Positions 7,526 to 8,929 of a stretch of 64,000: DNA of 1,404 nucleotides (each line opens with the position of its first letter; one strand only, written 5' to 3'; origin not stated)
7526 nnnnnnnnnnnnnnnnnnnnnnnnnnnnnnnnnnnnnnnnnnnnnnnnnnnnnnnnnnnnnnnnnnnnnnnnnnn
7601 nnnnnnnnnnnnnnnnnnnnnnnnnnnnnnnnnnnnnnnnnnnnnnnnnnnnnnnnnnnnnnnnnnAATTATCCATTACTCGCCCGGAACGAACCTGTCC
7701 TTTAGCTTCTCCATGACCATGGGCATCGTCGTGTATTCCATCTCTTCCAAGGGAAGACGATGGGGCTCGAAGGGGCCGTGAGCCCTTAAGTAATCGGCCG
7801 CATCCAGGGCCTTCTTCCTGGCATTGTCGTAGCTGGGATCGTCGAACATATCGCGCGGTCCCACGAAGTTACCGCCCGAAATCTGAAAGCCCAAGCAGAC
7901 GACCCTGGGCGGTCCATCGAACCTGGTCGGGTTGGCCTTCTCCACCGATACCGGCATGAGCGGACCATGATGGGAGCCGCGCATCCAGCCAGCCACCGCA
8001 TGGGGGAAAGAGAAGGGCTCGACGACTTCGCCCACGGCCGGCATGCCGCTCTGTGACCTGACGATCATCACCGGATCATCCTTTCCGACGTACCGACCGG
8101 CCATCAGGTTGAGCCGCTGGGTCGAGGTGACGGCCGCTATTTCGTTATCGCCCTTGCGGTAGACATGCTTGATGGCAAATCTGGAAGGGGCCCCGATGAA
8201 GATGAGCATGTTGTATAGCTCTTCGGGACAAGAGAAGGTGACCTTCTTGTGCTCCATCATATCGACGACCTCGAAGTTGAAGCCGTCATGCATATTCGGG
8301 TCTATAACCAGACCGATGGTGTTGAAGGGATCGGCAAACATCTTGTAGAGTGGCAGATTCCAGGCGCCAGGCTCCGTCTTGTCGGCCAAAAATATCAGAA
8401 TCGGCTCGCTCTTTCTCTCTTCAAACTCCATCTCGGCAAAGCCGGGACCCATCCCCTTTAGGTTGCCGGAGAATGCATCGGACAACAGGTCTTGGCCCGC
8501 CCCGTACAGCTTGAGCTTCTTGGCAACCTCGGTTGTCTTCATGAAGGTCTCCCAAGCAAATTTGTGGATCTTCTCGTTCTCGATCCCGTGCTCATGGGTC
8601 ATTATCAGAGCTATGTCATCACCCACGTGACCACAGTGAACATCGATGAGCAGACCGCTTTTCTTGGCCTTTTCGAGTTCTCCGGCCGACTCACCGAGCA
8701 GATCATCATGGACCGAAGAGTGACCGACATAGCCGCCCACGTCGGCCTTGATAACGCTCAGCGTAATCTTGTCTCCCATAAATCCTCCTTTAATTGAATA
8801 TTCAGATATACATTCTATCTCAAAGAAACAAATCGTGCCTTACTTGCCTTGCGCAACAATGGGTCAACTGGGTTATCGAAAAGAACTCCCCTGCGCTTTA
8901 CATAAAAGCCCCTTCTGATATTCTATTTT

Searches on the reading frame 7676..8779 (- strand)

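Call 60: search_protein_families(library=pfam, proteins=[window:7676-8779:-], max_evalue=0.000001)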
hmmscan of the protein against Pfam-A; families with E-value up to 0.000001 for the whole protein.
window:7676-8779:- (367 aa): 1 family
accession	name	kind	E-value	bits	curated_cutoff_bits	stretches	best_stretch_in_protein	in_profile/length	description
PF01950.21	FBPase_3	-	2.4e-187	622.8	25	1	4-363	1-360/361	Fructose-1,6-bisphosphatase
